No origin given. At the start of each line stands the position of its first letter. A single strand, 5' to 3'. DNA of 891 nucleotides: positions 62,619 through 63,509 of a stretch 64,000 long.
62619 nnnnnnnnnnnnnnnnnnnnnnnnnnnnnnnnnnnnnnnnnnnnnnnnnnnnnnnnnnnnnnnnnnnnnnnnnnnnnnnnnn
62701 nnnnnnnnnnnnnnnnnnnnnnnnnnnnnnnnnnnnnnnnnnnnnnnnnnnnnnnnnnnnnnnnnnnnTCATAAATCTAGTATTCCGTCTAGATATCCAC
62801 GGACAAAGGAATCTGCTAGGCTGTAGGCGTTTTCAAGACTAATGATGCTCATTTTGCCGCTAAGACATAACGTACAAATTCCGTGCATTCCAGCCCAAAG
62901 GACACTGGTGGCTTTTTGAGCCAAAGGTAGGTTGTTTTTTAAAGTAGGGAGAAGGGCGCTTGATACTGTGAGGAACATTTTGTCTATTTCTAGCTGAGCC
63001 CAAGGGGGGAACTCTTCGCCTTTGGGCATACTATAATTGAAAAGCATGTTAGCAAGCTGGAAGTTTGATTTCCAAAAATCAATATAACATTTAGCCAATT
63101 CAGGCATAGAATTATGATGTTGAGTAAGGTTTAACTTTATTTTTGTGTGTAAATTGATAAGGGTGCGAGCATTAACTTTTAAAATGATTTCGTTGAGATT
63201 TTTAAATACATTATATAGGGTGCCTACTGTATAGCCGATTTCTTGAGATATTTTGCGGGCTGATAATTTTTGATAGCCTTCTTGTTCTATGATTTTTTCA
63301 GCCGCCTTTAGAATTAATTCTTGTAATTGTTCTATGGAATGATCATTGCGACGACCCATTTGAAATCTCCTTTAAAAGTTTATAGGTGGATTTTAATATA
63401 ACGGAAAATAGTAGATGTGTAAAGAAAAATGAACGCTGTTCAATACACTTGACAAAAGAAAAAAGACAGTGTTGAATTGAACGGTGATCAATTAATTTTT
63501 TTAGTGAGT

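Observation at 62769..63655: TetR regulator translationally coupled to an envelope-biogenesis gene string, with four palindromic operators in its divergent promoter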

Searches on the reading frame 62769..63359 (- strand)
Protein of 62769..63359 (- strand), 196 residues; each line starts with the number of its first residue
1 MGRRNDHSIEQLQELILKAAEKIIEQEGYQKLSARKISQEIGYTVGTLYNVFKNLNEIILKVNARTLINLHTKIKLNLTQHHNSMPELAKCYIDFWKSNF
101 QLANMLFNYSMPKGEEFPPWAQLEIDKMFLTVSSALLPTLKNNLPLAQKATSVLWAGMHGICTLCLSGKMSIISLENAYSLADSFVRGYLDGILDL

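Call 7: search_protein_families(library=pfam, proteins=[window:62769-63359:-], max_evalue=0.01)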
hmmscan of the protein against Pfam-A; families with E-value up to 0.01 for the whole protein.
window:62769-63359:- (196 aa): 2 families
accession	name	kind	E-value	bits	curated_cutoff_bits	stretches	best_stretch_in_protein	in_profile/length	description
PF00440.29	TetR_N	-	6.8e-09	35.8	24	1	16-59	1-44/47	Bacterial regulatory proteins, tetR family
PF13305.11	TetR_C_33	-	2.3e-05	25.4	26.8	1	87-172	3-88/103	Tetracyclin repressor-like, C-terminal domain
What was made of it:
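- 62769..63359 (-): tetR: 196-aa TetR/AcrR-family regulator with a WHG-type C-terminal domain. Pfam gives PF00440 at 35.8 bits and PF13305 at 25.4 bits (call 7).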

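Call 8: find_encoding_contigs(protein=window:62769-63359:-, flank=10000, max_places=6)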
Protein window:62769-63359:- (196 aa): 21 contigs read that carry it; 6 places shown.
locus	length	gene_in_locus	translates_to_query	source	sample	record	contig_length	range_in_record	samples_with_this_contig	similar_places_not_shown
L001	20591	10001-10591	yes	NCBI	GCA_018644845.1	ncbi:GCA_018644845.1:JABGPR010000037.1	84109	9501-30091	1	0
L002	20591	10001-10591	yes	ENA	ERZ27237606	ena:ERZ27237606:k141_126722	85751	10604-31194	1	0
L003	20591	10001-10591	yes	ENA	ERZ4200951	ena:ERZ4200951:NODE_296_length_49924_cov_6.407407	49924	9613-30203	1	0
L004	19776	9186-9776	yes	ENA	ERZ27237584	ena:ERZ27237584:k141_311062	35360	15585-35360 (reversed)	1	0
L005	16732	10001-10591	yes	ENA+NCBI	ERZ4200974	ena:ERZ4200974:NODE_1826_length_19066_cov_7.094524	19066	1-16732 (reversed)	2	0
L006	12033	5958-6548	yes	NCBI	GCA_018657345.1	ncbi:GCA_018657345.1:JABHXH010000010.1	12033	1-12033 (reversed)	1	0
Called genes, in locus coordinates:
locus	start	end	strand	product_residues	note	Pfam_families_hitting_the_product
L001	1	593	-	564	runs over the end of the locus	PF01368:DHH, PF02272:DHHA1, PF17768:RecJ_OB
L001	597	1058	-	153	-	PF00364:Biotin_lipoyl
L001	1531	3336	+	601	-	-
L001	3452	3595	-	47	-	PF18930:DUF5679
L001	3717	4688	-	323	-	PF07977:FabA (faint), PF22818:ApeI-like (faint)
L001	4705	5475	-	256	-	PF04542:Sigma70_r2, PF04539:Sigma70_r3 (weak), PF08281:Sigma70_r4_2 (weak), PF04545:Sigma70_r4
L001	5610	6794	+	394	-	PF08245:Mur_ligase_M, PF02875:Mur_ligase_C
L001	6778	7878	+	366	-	PF08245:Mur_ligase_M (weak)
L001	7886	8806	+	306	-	PF00953:Glycos_transf_4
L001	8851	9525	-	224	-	PF02463:SMC_N (weak), PF00005:ABC_tran, PF13304:AAA_21 (weak)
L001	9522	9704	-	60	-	-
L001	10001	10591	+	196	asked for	PF00440:TetR_N, PF13305:TetR_C_33 (weak)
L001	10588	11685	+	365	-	PF01098:FTSW_RODA_SPOVE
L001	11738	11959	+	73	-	PF03840:SecG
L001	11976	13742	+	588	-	PF07244:POTRA, PF08479:POTRA_2 (faint), PF25282:POTRA1_3_Toc75 (faint), PF07244:POTRA, PF01103:Omp85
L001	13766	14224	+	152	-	PF03938:OmpH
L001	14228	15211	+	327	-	PF04613:LpxD, PF25084:LbH_EIF2B, PF25087:GMPPB_C (weak), PF14602:Hexapep_2 (faint), PF00132:Hexapep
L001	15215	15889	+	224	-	PF06082:YjbH (faint)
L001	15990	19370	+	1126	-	PF02811:PHP, PF07733:DNA_pol3_alpha, PF17657:DNA_pol3_finger, PF14579:HHH_6, PF01336:tRNA_anti-codon (weak)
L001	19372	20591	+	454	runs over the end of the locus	PF00349:Hexokinase_1, PF03727:Hexokinase_2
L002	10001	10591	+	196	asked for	PF00440:TetR_N, PF13305:TetR_C_33 (weak)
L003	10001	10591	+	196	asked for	PF00440:TetR_N, PF13305:TetR_C_33 (weak)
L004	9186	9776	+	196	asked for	PF00440:TetR_N, PF13305:TetR_C_33 (weak)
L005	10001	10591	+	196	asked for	PF00440:TetR_N, PF13305:TetR_C_33 (weak)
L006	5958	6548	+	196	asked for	PF00440:TetR_N, PF13305:TetR_C_33 (weak)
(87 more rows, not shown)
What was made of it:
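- The window genome has murE-murF-mraY, then the convergent ABC and orf60, then tetR-ftsW (call 8).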

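Call 9: find_homologous_proteins(query=window:62769-63359:-, max_evalue=0.001)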
Query window:62769-63359:- (196 aa): 64 proteins with E <= 0.001 among 229 candidates.
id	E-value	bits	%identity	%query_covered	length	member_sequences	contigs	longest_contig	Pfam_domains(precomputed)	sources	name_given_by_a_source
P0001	6.8e-122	422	97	100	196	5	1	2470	PF00440.30,PF13305.12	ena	-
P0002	4.0e-66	240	59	99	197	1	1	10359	PF00440.30,PF13305.12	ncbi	ncbi:TetR/AcrR family transcriptional regulator [Candidatus Margulisiibacteriota bacterium]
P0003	3.7e-47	178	47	99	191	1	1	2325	PF00440.30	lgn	-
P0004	2.0e-45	173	43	98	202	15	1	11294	PF00440.30,PF13305.12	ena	-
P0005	1.4e-43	167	43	98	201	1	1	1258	PF00440.30,PF13305.12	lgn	-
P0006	1.8e-39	153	42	98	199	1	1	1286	PF00440.30,PF13305.12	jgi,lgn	jgi:AcrR family transcriptional regulator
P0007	3.7e-38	149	38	98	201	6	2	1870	PF00440.30,PF13305.12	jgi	-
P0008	3.1e-36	143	38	98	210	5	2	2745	PF00440.30,PF13305.12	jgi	-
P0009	5.4e-36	142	37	98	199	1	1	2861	PF00440.30,PF13305.12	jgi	-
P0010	8.4e-36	141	41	98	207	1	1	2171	PF00440.30,PF13305.12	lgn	-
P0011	3.5e-35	139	37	96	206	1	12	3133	PF00440.30,PF13305.12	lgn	-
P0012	8.8e-35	138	40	99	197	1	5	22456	PF00440.30,PF13305.12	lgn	-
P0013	1.3e-34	138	39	98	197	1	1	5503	PF00440.30,PF13305.12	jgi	jgi:AcrR family transcriptional regulator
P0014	1.5e-34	137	37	99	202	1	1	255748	PF00440.30,PF13305.12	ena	-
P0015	3.5e-34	136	37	98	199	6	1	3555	PF00440.30,PF13305.12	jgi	-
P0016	4.1e-34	136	41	98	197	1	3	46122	PF00440.30,PF13305.12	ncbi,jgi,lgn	jgi:AcrR family transcriptional regulator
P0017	4.2e-34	136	37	96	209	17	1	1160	PF00440.30,PF13305.12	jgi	jgi:AcrR family transcriptional regulator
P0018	7.8e-34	135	36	96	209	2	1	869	PF00440.30,PF13305.12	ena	-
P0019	9.1e-34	135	35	98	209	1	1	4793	PF00440.30,PF13305.12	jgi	-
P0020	1.2e-33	134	38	98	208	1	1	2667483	PF00440.30,PF13305.12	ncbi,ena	-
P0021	1.2e-33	134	36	96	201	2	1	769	PF00440.30,PF13305.12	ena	-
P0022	1.3e-33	134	36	98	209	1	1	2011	PF00440.30,PF13305.12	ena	-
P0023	1.4e-33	134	36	96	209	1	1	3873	PF00440.30,PF13305.12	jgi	-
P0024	1.9e-33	134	36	96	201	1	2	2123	PF00440.30,PF13305.12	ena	-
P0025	2.5e-33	133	34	98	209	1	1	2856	PF00440.30,PF13305.12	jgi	-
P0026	2.6e-33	133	35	98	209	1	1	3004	PF00440.30,PF13305.12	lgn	-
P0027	3.3e-33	133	35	98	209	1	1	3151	PF00440.30,PF13305.12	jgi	jgi:AcrR family transcriptional regulator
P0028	3.3e-33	133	35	98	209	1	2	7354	PF00440.30,PF13305.12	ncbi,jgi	jgi:AcrR family transcriptional regulator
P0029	6.7e-33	132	35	96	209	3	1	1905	PF00440.30,PF13305.12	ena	-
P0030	9.2e-33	132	36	96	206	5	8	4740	PF00440.30,PF13305.12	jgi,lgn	-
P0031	9.9e-33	131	34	96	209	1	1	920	PF00440.30,PF13305.12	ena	-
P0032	1.1e-32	131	34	98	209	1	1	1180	PF00440.30,PF13305.12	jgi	-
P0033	1.1e-32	131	35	98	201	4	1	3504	PF00440.30,PF13305.12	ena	-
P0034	1.2e-32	131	34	98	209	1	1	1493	PF00440.30,PF13305.12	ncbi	-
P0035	2.3e-32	130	34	98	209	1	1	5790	PF00440.30,PF13305.12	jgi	-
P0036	2.6e-32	130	34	98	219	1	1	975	PF00440.30,PF13305.12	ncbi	-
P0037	4.6e-32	129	34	98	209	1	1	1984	PF13305.12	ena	-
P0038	5.6e-32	129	34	98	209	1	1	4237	PF00440.30,PF13305.12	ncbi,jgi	-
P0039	6.2e-32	129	35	98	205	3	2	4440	PF00440.30,PF13305.12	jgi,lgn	jgi:AcrR family transcriptional regulator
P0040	9.1e-32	128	34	96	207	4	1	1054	PF00440.30,PF13305.12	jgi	jgi:AcrR family transcriptional regulator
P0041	1.2e-31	128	34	99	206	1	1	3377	PF13305.12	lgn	-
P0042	2.7e-31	127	33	98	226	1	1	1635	PF00440.30,PF13305.12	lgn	-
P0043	2.9e-31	127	35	96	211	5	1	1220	PF00440.30,PF13305.12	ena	-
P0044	3.0e-31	127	35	96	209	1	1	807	PF00440.30,PF13305.12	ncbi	-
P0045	3.3e-31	126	34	98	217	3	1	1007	PF00440.30,PF13305.12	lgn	-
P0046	6.4e-31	126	34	96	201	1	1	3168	PF00440.30,PF13305.12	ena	-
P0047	6.4e-31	126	35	90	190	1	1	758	PF00440.30,PF13305.12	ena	-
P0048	8.2e-31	125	34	99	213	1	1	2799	PF00440.30,PF13305.12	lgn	-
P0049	2.8e-30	123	34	98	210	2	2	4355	PF00440.30,PF13305.12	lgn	-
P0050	3.1e-30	123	39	96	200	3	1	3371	PF00440.30,PF13305.12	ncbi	-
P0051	3.6e-30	123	39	98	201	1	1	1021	PF00440.30,PF13305.12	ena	-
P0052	6.3e-30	122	38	98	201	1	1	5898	PF00440.30,PF13305.12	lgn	-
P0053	1.1e-29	122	34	98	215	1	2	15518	PF00440.30,PF13305.12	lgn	-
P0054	1.7e-29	121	36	98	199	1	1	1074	PF00440.30,PF13305.12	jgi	-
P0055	2.9e-28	117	37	100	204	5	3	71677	PF00440.30,PF13305.12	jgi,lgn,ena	-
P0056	2.6e-27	114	34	98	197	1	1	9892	PF00440.30,PF13305.12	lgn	-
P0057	3.8e-27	113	38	95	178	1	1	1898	PF00440.30,PF13305.12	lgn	-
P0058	6.4e-25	106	34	98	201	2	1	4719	PF00440.30,PF13305.12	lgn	-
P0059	3.0e-24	104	35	88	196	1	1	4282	PF00440.30,PF13305.12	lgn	-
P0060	1.0e-21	96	32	100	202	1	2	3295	PF00440.30,PF13305.12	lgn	-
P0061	5.3e-17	80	31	91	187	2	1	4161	PF00440.30,PF13305.12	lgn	-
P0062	6.2e-16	77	31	86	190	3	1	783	PF00440.30,PF13305.12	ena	-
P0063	4.9e-15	74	32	80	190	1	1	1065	PF00440.30,PF13305.12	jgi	jgi:AcrR family transcriptional regulator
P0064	1.2e-14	72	49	40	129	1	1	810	PF00440.30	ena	-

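Call 11: find_encoding_contigs(protein=P0002, flank=8000, max_places=2)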
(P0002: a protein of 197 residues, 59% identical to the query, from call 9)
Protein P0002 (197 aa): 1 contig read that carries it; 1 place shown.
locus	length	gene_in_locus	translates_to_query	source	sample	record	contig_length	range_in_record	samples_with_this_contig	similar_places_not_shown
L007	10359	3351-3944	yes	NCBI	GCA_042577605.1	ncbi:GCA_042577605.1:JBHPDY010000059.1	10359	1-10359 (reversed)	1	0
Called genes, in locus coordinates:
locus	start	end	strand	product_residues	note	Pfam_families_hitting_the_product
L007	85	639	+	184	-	PF02834:LigT_PEase (faint), PF13563:2_5_RNA_ligase2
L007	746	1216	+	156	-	PF00583:Acetyltransf_1, PF13673:Acetyltransf_10, PF13508:Acetyltransf_7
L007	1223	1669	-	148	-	PF02502:LacAB_rpiB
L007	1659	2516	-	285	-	PF01370:Epimerase, PF02719:Polysacc_synt_2 (weak), PF04321:RmlD_sub_bind, PF16363:GDP_Man_Dehyd, PF07993:NAD_binding_4 (weak)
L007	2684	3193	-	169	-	-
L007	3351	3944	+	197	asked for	PF00440:TetR_N (weak), PF13305:TetR_C_33 (weak)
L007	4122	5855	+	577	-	PF13177:DNA_pol3_delta2, PF13401:AAA_22 (weak), PF13604:AAA_30 (weak), PF00004:AAA, PF22608:DNAX_ATPase_lid, PF12169:DNA_pol3_gamma3, PF20964:DnaX_C (weak)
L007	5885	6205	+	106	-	PF02575:YbaB_DNA_bd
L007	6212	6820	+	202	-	PF21176:RecR_HhH, PF01751:Toprim, PF13662:Toprim_4, PF21175:RecR_C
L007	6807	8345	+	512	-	PF19568:Spore_III_AA, PF25516:PTPase, PF01424:R3H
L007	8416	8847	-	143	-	-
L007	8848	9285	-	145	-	PF13274:SocA_Panacea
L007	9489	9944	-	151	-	-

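Call 12: find_encoding_contigs(protein=P0004, flank=8000, max_places=2)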
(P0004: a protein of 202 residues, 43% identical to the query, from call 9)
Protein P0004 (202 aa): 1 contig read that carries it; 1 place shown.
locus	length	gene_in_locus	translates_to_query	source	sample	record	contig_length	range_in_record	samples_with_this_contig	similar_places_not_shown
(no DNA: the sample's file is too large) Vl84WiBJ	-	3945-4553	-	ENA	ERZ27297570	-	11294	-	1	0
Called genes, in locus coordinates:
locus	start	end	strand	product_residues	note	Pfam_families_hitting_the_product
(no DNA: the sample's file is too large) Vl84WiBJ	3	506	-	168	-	?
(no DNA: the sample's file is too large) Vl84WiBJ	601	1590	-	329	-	-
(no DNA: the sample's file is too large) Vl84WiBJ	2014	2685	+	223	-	PF27161:HI_0983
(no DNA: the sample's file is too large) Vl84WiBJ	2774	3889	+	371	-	-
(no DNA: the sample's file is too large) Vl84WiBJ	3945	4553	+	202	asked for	PF00440:TetR_N, PF13305:TetR_C_33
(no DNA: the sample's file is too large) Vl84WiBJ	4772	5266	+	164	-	-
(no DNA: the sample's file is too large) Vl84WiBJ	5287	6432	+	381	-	-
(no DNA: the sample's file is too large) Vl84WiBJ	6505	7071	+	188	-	-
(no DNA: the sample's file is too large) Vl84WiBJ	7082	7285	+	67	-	-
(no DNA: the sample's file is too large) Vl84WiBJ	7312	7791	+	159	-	-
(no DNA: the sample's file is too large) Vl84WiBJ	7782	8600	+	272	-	PF09916:DUF2145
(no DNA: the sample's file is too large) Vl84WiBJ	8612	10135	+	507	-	-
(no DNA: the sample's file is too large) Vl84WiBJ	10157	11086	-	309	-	PF10294:Methyltransf_16 (weak), PF02475:TRM5-TYW2_MTfase (weak), PF03602:Cons_hypoth95 (weak), PF05175:MTS, PF06325:PrmA, PF13489:Methyltransf_23, PF13649:Methyltransf_25, PF13847:Methyltransf_31, +1 more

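Call 13: find_encoding_contigs(protein=P0012, flank=8000, max_places=2)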
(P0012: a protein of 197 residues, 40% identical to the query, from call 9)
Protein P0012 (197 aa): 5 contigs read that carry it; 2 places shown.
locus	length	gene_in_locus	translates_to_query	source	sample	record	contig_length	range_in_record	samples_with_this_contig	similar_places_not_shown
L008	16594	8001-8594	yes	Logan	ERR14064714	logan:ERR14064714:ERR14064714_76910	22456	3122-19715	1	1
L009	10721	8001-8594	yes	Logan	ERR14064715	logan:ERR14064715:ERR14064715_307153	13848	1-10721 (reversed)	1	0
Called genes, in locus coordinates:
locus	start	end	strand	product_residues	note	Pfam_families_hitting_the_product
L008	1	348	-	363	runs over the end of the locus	PF00719:Pyrophosphatase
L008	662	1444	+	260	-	PF03372:Exo_endo_phos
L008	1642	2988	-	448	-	PF02878:PGM_PMM_I, PF02879:PGM_PMM_II, PF02880:PGM_PMM_III, PF00408:PGM_PMM_IV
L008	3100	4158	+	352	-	PF24827:AstE_AspA_cat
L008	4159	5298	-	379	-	-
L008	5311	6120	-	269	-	PF00288:GHMP_kinases_N, PF08544:GHMP_kinases_C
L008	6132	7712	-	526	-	PF07498:Rho_N, PF07497:Rho_RNA_bind, PF00006:ATP-synt_ab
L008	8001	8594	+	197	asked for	PF00440:TetR_N, PF13305:TetR_C_33 (weak)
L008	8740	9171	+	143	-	-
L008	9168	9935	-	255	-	PF01790:LGT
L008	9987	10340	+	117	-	PF04380:BMFP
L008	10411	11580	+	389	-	PF00072:Response_reg, PF07228:SpoIIE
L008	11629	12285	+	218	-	PF00923:TAL_FSA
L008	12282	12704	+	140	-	-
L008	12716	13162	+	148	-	PF00460:Flg_bb_rod, PF06429:Flg_bbr_C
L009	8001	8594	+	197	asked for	PF00440:TetR_N, PF13305:TetR_C_33 (weak)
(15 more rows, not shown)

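Call 14: find_encoding_contigs(protein=P0016, flank=8000, max_places=2)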
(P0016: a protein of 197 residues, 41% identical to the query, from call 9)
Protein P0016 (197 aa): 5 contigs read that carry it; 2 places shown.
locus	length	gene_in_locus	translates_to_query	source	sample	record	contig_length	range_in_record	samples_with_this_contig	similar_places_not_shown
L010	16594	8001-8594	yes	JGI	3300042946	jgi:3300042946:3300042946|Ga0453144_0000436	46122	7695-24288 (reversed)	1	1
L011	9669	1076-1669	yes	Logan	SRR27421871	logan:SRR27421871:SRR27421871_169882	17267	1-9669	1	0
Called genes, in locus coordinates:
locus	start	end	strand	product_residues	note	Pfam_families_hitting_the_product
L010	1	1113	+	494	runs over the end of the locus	PF01225:Mur_ligase, PF08245:Mur_ligase_M, PF02875:Mur_ligase_C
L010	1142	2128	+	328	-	PF02086:MethyltransfD12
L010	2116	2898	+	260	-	-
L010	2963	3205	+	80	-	-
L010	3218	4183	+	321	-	-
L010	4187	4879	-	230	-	PF00072:Response_reg, PF23198:PDE8A_N (faint), PF00486:Trans_reg_C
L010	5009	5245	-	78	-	PF01197:Ribosomal_L31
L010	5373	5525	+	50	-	-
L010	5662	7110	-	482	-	PF00180:Iso_dh, PF18324:Isocitrate_DH_C_bact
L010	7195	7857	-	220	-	PF05708:Peptidase_C92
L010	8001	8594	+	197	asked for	PF00440:TetR_N (weak), PF13305:TetR_C_33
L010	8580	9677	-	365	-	PF03702:AnmK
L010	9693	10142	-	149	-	PF03653:UPF0093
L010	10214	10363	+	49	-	-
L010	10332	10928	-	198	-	PF00398:RrnaAD (weak)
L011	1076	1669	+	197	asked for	PF00440:TetR_N (weak), PF13305:TetR_C_33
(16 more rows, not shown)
